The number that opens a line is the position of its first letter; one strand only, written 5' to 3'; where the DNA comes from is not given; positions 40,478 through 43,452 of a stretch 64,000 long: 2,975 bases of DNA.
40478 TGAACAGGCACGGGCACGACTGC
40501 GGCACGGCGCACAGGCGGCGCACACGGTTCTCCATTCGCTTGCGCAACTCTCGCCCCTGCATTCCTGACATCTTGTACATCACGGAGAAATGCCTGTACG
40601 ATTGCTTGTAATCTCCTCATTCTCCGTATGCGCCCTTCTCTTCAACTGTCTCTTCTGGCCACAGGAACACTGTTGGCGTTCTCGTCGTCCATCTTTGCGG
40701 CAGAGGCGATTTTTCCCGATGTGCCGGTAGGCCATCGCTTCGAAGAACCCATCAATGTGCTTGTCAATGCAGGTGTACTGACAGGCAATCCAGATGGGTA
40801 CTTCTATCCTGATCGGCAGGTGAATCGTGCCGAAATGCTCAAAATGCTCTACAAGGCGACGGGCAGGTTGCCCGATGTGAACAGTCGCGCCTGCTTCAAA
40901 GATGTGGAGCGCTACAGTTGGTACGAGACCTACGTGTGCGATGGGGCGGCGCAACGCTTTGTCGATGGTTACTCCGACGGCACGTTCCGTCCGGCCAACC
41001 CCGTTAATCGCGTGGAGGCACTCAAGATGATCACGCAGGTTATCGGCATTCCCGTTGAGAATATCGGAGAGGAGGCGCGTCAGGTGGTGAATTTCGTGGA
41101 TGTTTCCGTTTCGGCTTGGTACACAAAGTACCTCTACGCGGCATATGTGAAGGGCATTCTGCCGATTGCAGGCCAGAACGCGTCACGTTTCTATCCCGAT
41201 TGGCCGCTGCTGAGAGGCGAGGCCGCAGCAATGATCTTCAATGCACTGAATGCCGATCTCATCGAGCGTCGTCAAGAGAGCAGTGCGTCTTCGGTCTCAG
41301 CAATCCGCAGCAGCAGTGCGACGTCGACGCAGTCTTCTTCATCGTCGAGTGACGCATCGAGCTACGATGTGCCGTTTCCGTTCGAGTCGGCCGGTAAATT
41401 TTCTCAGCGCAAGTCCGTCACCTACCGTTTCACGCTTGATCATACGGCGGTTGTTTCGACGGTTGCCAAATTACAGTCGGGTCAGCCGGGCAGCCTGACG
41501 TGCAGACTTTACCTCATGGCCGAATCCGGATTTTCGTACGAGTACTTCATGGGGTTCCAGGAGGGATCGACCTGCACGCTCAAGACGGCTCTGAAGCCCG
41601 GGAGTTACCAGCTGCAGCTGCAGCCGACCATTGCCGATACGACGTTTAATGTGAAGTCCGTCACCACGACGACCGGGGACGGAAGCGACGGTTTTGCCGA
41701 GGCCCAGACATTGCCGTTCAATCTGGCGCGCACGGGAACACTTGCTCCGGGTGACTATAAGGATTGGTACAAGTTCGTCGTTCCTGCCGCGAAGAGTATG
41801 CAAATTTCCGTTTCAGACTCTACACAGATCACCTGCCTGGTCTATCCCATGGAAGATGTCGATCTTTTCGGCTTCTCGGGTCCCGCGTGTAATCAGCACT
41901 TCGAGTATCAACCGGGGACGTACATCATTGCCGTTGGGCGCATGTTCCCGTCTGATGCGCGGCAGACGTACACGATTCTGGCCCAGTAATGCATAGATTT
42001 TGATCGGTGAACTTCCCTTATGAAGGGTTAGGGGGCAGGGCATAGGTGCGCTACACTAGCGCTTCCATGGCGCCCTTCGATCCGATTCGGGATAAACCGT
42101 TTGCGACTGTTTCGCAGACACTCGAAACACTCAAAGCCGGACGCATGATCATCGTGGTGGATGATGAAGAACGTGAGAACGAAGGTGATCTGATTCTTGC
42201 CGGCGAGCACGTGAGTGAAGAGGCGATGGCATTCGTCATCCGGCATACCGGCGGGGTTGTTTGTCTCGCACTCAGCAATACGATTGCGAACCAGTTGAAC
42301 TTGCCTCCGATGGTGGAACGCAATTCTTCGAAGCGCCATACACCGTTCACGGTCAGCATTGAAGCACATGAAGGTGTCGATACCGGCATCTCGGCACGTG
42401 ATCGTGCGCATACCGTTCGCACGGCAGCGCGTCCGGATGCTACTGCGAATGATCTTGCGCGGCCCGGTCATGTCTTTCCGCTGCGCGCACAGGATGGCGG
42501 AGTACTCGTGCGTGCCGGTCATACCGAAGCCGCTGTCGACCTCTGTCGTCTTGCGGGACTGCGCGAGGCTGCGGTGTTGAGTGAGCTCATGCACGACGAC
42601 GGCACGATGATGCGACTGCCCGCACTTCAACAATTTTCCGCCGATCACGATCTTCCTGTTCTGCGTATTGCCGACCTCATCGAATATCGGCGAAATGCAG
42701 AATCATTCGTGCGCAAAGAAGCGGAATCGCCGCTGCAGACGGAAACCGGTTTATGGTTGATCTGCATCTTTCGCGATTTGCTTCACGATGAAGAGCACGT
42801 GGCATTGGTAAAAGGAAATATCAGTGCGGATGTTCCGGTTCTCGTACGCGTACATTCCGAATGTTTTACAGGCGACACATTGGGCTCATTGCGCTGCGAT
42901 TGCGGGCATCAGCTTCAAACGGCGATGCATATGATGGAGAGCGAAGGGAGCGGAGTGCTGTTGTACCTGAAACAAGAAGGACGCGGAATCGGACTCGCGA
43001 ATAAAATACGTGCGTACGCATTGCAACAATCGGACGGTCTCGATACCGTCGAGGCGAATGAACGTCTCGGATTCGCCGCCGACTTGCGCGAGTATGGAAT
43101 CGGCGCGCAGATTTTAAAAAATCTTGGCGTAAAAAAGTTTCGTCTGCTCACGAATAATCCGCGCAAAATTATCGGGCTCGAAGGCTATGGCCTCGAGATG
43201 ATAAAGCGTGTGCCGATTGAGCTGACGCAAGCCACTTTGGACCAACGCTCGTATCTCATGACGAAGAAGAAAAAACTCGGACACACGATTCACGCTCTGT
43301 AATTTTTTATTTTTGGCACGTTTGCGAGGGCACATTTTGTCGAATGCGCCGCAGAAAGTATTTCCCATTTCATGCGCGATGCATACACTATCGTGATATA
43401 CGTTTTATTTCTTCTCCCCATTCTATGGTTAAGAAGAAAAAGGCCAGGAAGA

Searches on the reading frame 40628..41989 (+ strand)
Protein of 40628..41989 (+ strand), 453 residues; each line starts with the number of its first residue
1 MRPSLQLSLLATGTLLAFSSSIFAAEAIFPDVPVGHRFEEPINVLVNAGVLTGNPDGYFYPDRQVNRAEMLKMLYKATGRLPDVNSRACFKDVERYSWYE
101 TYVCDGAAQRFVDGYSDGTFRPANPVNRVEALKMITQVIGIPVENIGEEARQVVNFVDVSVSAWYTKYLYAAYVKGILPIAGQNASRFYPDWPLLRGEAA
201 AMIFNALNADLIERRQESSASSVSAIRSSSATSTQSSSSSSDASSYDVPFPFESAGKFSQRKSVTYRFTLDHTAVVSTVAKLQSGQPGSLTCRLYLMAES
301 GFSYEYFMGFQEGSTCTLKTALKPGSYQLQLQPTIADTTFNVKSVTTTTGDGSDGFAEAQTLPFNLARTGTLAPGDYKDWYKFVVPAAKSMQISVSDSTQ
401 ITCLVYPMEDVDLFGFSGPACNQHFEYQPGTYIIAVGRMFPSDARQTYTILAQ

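Call 44: search_protein_families(library=pfam, proteins=[window:40628-41989:+], max_evalue=0.0001)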
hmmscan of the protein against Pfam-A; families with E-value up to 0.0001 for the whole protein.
window:40628-41989:+ (453 aa): 1 family
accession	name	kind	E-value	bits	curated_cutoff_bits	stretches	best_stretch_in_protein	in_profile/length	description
PF00395.25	SLH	-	9.9e-23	80.3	20.8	2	29-70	2-43/44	S-layer homology domain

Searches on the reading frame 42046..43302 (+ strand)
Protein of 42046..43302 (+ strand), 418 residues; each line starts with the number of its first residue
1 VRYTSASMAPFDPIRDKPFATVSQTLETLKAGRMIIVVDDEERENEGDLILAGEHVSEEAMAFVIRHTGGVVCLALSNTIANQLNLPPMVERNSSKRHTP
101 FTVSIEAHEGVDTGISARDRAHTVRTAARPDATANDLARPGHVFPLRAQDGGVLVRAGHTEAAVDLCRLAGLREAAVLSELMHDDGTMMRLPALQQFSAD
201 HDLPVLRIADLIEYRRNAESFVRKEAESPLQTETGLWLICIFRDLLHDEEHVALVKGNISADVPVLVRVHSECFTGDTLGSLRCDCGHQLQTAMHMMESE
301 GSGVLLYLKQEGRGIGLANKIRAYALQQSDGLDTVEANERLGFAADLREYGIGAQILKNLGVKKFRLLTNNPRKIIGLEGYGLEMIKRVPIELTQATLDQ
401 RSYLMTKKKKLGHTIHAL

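Call 44: search_protein_families(library=pfam, proteins=[window:42046-43302:+], max_evalue=0.0001)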
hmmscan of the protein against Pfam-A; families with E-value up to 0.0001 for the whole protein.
window:42046-43302:+ (418 aa): 2 families
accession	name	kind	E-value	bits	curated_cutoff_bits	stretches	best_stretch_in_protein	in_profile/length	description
PF00926.24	DHBP_synthase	-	1.8e-81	272.7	26.4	1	24-214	2-191/191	3,4-dihydroxy-2-butanone 4-phosphate synthase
PF00925.25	GTP_cyclohydro2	-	1.4e-70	236.6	23.3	1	225-390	3-165/165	GTP cyclohydrolase II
